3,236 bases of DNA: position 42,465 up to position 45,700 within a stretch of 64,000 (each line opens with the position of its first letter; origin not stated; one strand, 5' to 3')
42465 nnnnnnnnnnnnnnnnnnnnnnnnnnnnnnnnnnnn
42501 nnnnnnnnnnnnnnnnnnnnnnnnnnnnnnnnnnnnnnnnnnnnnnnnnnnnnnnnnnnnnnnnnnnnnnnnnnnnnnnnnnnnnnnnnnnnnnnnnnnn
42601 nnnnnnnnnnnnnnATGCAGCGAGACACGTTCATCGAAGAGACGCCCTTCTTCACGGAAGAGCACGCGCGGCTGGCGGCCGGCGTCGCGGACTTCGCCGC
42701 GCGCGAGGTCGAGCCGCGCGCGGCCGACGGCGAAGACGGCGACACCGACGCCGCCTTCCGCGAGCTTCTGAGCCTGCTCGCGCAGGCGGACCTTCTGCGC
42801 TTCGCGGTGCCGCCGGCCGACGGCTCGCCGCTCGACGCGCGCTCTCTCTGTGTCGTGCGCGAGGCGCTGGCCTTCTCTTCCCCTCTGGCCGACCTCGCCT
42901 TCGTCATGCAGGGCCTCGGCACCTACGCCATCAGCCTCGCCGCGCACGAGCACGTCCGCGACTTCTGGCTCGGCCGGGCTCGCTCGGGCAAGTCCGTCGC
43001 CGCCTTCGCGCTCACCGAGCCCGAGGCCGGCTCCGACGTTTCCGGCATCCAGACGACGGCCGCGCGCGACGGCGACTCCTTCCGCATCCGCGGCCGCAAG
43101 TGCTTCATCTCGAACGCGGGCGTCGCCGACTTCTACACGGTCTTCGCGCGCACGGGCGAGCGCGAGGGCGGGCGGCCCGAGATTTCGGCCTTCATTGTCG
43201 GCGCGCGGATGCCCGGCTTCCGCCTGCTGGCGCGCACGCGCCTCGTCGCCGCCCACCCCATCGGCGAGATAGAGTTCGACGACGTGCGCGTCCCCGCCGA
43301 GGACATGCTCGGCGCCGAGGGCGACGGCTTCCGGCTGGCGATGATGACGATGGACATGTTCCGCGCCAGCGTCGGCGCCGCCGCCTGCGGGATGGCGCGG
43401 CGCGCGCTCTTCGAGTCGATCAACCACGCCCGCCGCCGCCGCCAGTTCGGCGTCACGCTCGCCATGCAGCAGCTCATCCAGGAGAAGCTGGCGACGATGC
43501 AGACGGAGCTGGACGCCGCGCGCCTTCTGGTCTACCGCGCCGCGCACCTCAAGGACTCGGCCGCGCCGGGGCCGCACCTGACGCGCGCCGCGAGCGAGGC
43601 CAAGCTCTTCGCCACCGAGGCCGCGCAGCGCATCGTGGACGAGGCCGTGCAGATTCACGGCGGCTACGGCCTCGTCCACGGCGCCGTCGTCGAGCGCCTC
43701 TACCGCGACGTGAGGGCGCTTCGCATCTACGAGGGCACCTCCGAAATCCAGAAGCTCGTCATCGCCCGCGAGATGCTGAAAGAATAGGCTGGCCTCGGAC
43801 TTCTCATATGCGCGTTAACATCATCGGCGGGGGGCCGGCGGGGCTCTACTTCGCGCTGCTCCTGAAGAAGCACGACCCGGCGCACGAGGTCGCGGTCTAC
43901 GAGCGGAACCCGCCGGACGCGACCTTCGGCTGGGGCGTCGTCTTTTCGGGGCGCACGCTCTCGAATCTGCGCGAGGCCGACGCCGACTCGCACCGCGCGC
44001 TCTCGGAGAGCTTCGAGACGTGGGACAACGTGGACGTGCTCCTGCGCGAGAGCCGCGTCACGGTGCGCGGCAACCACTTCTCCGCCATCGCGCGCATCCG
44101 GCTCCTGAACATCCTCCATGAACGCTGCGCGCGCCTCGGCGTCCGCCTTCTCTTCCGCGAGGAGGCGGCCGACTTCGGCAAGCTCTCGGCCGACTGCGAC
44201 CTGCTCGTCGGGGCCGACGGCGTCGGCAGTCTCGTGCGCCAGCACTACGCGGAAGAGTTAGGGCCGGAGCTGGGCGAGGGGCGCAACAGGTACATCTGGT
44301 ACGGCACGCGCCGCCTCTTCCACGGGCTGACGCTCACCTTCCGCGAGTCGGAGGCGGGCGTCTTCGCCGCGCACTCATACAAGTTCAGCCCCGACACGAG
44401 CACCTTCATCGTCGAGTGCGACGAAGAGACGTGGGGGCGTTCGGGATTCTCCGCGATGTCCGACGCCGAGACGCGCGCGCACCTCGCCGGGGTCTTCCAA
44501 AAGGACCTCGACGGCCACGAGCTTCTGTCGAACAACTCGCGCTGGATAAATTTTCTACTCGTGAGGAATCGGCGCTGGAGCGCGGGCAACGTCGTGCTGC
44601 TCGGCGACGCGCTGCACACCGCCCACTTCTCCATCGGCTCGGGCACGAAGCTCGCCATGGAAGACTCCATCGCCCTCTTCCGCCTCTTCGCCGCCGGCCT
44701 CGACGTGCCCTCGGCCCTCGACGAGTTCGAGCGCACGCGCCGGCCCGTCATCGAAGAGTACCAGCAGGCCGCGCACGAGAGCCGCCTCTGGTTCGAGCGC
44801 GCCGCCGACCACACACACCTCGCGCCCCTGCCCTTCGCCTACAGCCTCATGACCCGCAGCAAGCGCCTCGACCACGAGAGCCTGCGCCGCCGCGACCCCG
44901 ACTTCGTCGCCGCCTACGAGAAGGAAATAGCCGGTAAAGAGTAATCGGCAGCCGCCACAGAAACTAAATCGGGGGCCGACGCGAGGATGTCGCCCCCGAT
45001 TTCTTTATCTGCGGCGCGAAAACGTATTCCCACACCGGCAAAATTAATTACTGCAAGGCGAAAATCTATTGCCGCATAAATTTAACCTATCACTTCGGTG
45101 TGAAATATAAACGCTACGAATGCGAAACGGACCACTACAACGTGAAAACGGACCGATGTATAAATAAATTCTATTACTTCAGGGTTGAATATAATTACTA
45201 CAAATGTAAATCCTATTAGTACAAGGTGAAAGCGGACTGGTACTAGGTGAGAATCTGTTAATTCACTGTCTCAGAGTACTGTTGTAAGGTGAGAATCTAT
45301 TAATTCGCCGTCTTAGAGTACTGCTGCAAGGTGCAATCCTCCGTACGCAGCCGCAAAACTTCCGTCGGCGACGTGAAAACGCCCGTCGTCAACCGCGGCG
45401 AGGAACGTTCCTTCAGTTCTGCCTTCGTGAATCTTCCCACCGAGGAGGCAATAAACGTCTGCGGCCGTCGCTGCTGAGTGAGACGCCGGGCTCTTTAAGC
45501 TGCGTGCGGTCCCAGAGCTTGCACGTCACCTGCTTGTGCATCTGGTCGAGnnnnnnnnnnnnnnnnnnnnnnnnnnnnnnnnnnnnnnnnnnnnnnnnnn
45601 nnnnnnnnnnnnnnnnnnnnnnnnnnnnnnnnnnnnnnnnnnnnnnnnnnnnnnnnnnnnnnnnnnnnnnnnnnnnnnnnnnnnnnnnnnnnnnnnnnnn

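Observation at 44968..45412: AT-rich, strictly 21-nt-phased repeat array between the two convergent halves of the split monooxygenase/reductase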

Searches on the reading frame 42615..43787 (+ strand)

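Call 9: search_protein_families(library=pfam, proteins=[window:42615-43787:+])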
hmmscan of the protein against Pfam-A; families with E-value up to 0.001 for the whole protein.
window:42615-43787:+ (390 aa): 5 families
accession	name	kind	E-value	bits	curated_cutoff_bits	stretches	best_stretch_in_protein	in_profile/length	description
PF00441.29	Acyl-CoA_dh_1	-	7.3e-49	166.2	22.4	1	236-388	1-150/150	Acyl-CoA dehydrogenase, C-terminal domain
PF08028.16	Acyl-CoA_dh_2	-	4.7e-23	82.4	22.7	1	253-376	3-133/134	Acyl-CoA dehydrogenase, C-terminal domain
PF02770.24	Acyl-CoA_dh_M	-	1.9e-22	79.7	33.3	1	130-224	1-97/97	Acyl-CoA dehydrogenase, middle domain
PF02771.21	Acyl-CoA_dh_N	-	5.5e-11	43.3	22.9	1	14-125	1-112/113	Acyl-CoA dehydrogenase, N-terminal domain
PF22924.1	ACOX_C_alpha1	-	0.00018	21.8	27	0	310-386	91-167/169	Acyl-CoA oxidase, C-alpha1 domain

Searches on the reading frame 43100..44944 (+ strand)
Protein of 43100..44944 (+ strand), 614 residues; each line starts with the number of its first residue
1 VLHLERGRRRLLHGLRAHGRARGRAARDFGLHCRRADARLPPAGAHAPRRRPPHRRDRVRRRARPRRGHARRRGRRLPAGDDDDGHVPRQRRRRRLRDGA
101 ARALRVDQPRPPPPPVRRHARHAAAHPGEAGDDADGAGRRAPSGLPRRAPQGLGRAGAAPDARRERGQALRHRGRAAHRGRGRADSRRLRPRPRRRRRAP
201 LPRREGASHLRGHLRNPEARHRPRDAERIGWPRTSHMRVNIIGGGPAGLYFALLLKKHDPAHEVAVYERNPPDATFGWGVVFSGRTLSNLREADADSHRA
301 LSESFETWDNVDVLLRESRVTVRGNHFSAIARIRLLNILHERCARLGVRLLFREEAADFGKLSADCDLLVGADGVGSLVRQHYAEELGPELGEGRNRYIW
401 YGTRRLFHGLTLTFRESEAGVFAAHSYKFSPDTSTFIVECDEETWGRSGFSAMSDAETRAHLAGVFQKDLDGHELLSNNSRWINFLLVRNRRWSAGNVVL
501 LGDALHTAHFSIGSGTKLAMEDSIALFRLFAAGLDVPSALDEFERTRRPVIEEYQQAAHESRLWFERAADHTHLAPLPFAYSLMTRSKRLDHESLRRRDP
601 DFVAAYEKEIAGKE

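Call 9: search_protein_families(library=pfam, proteins=[window:43100-44944:+])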
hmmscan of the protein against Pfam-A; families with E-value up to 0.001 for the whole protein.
window:43100-44944:+ (614 aa): 4 families
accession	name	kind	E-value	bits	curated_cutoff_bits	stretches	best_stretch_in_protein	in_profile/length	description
PF01494.25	FAD_binding_3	-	2.9e-17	63.4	22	1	238-556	3-347/349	FAD binding domain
PF13450.12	NAD_binding_8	-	4.7e-05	24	21.9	1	241-271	1-29/68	NAD(P)-binding Rossmann-like domain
PF04820.20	Trp_halogenase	-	0.00031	20.2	21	0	465-553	291-377/458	Tryptophan halogenase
PF07992.20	Pyr_redox_2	-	0.00041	20.3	26.1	1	238-322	2-78/291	Pyridine nucleotide-disulphide oxidoreductase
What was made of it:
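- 43808..44944 (+): Anthraniloyl-CoA (2-aminobenzoyl-CoA) monooxygenase-type FAD monooxygenase gene, 378 aa. This is the left flank. Pfam FAD_binding_3 (call 9).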

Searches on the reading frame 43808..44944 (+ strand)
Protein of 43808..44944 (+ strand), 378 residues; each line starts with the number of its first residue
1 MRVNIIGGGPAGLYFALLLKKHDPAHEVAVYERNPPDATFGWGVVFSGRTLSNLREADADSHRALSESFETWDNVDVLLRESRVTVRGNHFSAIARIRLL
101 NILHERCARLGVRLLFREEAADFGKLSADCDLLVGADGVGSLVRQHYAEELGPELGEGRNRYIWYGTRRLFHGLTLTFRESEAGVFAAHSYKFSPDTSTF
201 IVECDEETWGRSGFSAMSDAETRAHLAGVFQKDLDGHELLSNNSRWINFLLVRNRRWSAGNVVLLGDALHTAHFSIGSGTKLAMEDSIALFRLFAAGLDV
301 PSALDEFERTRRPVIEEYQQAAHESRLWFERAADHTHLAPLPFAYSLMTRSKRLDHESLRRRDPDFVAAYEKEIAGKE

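Call 14: find_encoding_contigs(protein=window:43808-44944:+, flank=3000, max_places=6)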
Protein window:43808-44944:+ (378 aa): 2 contigs read that carry it; 1 place shown.
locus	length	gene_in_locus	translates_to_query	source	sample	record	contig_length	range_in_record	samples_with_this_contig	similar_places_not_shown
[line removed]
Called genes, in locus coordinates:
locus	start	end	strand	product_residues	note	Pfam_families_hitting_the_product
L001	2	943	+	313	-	?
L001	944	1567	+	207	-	-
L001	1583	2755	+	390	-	PF02771:Acyl-CoA_dh_N, PF02770:Acyl-CoA_dh_M, PF00441:Acyl-CoA_dh_1, PF08028:Acyl-CoA_dh_2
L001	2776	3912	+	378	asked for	PF01494:FAD_binding_3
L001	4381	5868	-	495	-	PF00724:Oxidored_FMN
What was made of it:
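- No gene was called here on the identical JGI contig L001 (call 14).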

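Call 16: find_related_loci(query=window:43808-44944:+, collection=genome_contigs, flank=6000)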
Query window:43808-44944:+ (378 aa) in genome_contigs; peptide patterns used: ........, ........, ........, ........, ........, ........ (x = any residue, [..] = any of these).
600 stretches matched a pattern (row limit reached: there are more); 596 encode a relative of the query (tblastn E <= 1e-3); the best 80 are kept; 80 distinct loci.
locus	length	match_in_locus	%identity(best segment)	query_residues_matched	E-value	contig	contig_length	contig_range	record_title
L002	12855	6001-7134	94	1-378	0e+0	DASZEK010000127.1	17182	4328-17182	MAG TPA_asm: Pyrinomonadaceae bacterium isolate SMAG_U6492 k141_492098, whole genome shotgun sequence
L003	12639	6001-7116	75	1-372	0e+0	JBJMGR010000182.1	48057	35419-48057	MAG: Pyrinomonadaceae bacterium isolate H3_18_all_fractions_metab_conc_6_64_56 k255_2724721, whole genome shotgun sequen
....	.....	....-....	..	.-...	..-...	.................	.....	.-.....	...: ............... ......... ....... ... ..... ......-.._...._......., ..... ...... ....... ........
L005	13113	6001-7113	66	1-371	6e-169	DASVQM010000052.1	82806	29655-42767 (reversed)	MAG TPA_asm: Pyrinomonadaceae bacterium isolate SMAG_U3208 k141_722800, whole genome shotgun sequence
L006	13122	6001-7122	64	1-374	2e-168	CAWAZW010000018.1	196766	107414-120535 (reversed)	MAG: Blastocatellia bacterium isolate MFD09206.bin.2.99 genome assembly, contig: contig_8590, whole genome shotgun seque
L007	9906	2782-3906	63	1-375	3e-164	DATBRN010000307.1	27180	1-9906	MAG TPA_asm: Pyrinomonadaceae bacterium isolate SMAG_U4130 k141_1260289, whole genome shotgun sequence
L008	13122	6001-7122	63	1-375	2e-163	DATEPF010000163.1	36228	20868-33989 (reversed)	MAG TPA_asm: Pyrinomonadaceae bacterium isolate SMAG_U9014 k141_2516066, whole genome shotgun sequence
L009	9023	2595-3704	62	1-370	4e-160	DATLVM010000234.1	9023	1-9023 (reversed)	MAG TPA_asm: Pyrinomonadaceae bacterium isolate SMAG_U13192 k141_43934, whole genome shotgun sequence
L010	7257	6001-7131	62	1-377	2e-158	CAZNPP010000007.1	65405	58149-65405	MAG TPA_asm: uncultured Chloracidobacterium sp. isolate SRP217488_co1_154 genome assembly, contig: NODE_117_length_65405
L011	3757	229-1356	61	1-376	1e-163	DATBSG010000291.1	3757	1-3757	MAG TPA_asm: Pyrinomonadaceae bacterium isolate SMAG_U4151 k141_534275, whole genome shotgun sequence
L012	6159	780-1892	62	1-371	5e-158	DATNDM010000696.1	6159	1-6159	MAG TPA_asm: Pyrinomonadaceae bacterium isolate SMAG_U11242 k141_2873224, whole genome shotgun sequence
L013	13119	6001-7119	61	1-373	8e-157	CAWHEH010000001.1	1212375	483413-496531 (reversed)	MAG: Blastocatellia bacterium isolate MFD00905.bin.2.1 genome assembly, contig: contig_10705, whole genome shotgun seque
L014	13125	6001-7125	60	1-375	1e-156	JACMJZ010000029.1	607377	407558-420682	MAG: Pyrinomonadaceae bacterium isolate ES-bin-189 ES-bin-189-contig-k141_10991756, whole genome shotgun sequence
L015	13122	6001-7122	61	1-374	1e-156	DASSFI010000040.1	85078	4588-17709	MAG TPA_asm: Pyrinomonadaceae bacterium isolate SMAG_U1001 k141_1683904, whole genome shotgun sequence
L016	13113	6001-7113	61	1-371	2e-156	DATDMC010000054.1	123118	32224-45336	MAG TPA_asm: Pyrinomonadaceae bacterium isolate SMAG_U400 k141_993910, whole genome shotgun sequence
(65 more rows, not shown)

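Call 45: find_homologous_proteins(query=window:43808-44944:+, max_evalue=1e-100)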
Query window:43808-44944:+ (378 aa): 5854 proteins with E <= 1e-100 among 8000 candidates; the best 120 are listed.
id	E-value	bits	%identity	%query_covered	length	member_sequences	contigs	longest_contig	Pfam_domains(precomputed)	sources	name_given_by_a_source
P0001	1.9e-253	858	100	100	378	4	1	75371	PF01494.26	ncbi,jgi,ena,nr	ncbi:MAG TPA: FAD-dependent monooxygenase [Pyrinomonadaceae bacterium]|nr:FAD-dependent monooxygenas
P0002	4.1e-211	719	84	99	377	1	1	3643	PF01266.31,PF13450.13,PF07992.21,PF01494.26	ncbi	-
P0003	9.3e-206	701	81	100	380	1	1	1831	PF01266.31,PF13450.13,PF07992.21,PF01494.26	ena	-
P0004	2.6e-202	690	82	99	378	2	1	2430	PF01266.31,PF13450.13,PF07992.21,PF01494.26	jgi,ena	-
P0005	1.5e-200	684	78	100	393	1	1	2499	PF13450.13,PF07992.21,PF01494.26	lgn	-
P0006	3.4e-199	680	78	99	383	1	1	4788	PF01494.26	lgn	-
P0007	5.9e-199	679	84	94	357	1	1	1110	PF01494.26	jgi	jgi:anthraniloyl-CoA monooxygenase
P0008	1.2e-197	675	78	99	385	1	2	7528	PF07992.21,PF01494.26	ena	-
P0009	4.4e-197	673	78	99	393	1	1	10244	PF07992.21,PF01494.26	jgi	jgi:anthraniloyl-CoA monooxygenase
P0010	7.3e-197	672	78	99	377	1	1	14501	PF01266.31,PF00070.34,PF01494.26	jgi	jgi:anthraniloyl-CoA monooxygenase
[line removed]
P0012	1.0e-196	671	78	99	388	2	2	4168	PF13450.13,PF01494.26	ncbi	-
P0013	1.2e-196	671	79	98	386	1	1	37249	PF13450.13,PF01494.26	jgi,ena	-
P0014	2.1e-196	670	77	99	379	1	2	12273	PF01266.31,PF07992.21,PF01494.26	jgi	jgi:2-polyprenyl-6-methoxyphenol hydroxylase-like FAD-dependent oxidoreductase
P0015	2.8e-196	670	77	99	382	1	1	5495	PF01266.31,PF13450.13,PF07992.21,PF13454.13,PF01494.26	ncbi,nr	ncbi:MAG: FAD-dependent monooxygenase [Rubrivivax sp.]|nr:FAD-dependent monooxygenase [Pyrinomonadac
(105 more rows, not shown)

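Call 46: list_cluster_members(proteins=[P0001])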
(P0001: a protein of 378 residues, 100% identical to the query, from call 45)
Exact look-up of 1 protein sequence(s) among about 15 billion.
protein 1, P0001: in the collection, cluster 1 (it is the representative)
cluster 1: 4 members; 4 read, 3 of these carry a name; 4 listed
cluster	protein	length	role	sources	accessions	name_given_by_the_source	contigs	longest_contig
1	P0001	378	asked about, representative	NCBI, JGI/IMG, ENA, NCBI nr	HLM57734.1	MAG TPA: FAD-dependent monooxygenase [Pyrinomonadaceae bacterium] | FAD-dependent monooxygenase [Pyrinomonadaceae bacterium]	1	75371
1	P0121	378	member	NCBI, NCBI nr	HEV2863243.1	MAG TPA: FAD-dependent monooxygenase [Pyrinomonadaceae bacterium] | FAD-dependent monooxygenase [Pyrinomonadaceae bacterium]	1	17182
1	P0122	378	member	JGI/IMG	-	2-polyprenyl-6-methoxyphenol hydroxylase-like FAD-dependent oxidoreductase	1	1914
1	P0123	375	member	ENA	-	-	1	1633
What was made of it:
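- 43808..44944 (+): The exact protein is in public collections, named FAD-dependent monooxygenase or anthraniloyl-CoA monooxygenase, from Pyrinomonadaceae (calls 14, 45, 46).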

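Call 47: find_encoding_contigs(protein=P0002, flank=3000, max_places=3)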
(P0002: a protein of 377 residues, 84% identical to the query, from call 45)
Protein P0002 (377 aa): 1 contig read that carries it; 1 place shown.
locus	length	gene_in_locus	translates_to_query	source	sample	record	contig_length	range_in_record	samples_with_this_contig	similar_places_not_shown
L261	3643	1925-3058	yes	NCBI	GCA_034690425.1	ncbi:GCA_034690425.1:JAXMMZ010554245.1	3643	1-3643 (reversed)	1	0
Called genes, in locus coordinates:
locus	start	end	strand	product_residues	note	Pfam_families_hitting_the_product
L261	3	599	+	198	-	?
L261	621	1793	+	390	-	PF02771:Acyl-CoA_dh_N, PF02770:Acyl-CoA_dh_M, PF00441:Acyl-CoA_dh_1, PF08028:Acyl-CoA_dh_2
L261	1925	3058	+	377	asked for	PF01266:DAO (faint), PF01494:FAD_binding_3, PF07992:Pyr_redox_2 (weak), PF13450:NAD_binding_8 (weak)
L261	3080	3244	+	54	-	-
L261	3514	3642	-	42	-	?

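Call 48: find_encoding_contigs(protein=P0004, flank=3000, max_places=3)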
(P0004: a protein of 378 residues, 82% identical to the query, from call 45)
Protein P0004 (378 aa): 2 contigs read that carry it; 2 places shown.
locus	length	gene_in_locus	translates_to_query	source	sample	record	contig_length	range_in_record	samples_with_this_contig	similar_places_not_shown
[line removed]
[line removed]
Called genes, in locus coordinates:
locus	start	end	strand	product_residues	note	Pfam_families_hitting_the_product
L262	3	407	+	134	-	?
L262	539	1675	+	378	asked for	PF01266:DAO (faint), PF01494:FAD_binding_3, PF07992:Pyr_redox_2 (weak), PF13450:NAD_binding_8 (weak)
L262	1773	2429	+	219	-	?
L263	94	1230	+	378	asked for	PF01266:DAO (faint), PF01494:FAD_binding_3, PF07992:Pyr_redox_2 (weak), PF13450:NAD_binding_8 (weak)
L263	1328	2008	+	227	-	?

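Call 50: find_encoding_contigs(protein=P0122, flank=3000, max_places=3)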
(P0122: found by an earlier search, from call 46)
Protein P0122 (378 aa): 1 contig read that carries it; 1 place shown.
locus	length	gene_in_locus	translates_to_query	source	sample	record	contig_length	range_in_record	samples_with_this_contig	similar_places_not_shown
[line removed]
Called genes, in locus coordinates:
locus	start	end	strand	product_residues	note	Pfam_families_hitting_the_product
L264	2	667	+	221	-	?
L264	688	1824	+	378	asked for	PF01494:FAD_binding_3, PF04820:Trp_halogenase (faint), PF13450:NAD_binding_8 (faint)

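Call 51: find_encoding_contigs(protein=P0123, flank=3000, max_places=3)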
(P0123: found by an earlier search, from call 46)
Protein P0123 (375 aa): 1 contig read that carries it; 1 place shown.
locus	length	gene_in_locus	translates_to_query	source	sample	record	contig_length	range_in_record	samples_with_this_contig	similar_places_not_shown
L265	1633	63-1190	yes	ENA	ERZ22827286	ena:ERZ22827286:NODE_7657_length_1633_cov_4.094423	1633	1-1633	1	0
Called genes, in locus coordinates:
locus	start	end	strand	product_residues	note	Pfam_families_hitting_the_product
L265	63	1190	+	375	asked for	PF01494:FAD_binding_3, PF13450:NAD_binding_8 (weak)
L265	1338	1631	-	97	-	?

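Call 52: find_encoding_contigs(protein=P0003, flank=3000, max_places=3)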
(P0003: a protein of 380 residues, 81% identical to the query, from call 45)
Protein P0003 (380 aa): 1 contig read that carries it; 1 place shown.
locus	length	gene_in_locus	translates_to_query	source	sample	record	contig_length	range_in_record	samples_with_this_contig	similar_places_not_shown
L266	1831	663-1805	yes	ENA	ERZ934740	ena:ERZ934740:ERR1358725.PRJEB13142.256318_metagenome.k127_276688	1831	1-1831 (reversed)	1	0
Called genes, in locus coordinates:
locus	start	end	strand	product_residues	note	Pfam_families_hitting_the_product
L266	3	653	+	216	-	?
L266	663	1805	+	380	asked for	PF01266:DAO (faint), PF01494:FAD_binding_3, PF07992:Pyr_redox_2 (faint), PF13450:NAD_binding_8 (weak)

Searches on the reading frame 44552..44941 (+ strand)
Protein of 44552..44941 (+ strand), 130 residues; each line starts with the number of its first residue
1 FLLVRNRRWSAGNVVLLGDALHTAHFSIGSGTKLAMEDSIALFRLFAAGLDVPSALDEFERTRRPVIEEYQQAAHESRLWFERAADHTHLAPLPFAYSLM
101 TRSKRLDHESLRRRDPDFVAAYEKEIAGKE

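Call 25: find_related_loci(query=window:44552-44941:+, collection=metagenome_contigs, flank=3000)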
Query seq(130 aa) (130 aa) in metagenome_contigs; peptide patterns used: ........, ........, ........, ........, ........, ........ (x = any residue, [..] = any of these).
600 stretches matched a pattern (row limit reached: there are more); 575 encode a relative of the query (tblastn E <= 1e-3); the best 80 are kept; 80 distinct loci.
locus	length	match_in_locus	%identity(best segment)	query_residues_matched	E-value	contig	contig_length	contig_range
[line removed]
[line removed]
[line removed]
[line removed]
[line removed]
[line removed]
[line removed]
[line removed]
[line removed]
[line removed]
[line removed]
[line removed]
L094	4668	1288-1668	67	1-127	6e-51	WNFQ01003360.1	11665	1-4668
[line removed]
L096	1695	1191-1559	64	1-123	2e-50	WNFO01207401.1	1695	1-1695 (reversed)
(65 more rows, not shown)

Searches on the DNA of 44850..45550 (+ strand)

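Call 7: search_rna_families(source=window, start=44850, end=45550, threshold=evalue, max_evalue=10)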
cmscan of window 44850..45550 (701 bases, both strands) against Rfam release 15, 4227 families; matches with E-value up to 10: 0.
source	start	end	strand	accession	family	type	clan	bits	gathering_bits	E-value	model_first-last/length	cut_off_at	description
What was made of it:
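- No Rfam family even at E<=10 (call 7).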

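Call 33: search_dna_similar(query=window:45003-45412:+, collection=plasmids, mode=distant, max_evalue=0.01, max_rows=10)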
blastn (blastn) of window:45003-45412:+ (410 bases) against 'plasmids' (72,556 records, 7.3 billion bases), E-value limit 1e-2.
No match.

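Call 34: search_dna_similar(query=window:45003-45412:+, collection=phages, mode=distant, max_evalue=0.01, max_rows=10)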
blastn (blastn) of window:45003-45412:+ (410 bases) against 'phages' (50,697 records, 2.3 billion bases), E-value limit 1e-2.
No match.
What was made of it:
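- Tried and rejected: No blastn match (calls 33, 34).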

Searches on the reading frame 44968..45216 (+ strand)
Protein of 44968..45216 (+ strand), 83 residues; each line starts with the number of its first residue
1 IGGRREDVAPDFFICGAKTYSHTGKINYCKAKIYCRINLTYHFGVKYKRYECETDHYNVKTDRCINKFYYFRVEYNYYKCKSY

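Call 41: search_protein_representatives(protein=window:45007-45216:+)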
Query: 70 residues. Proteins with E-value up to 0.001 (for the whole library): 0; up to 1e-10: 0; up to 1e-30: 0. The best 0 are listed.

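Call 62: find_homologous_proteins(query=window:44968-45216:+, max_evalue=10)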
Query seq(83 aa): no candidate shares three 5-residue words with the query. No homologue found.
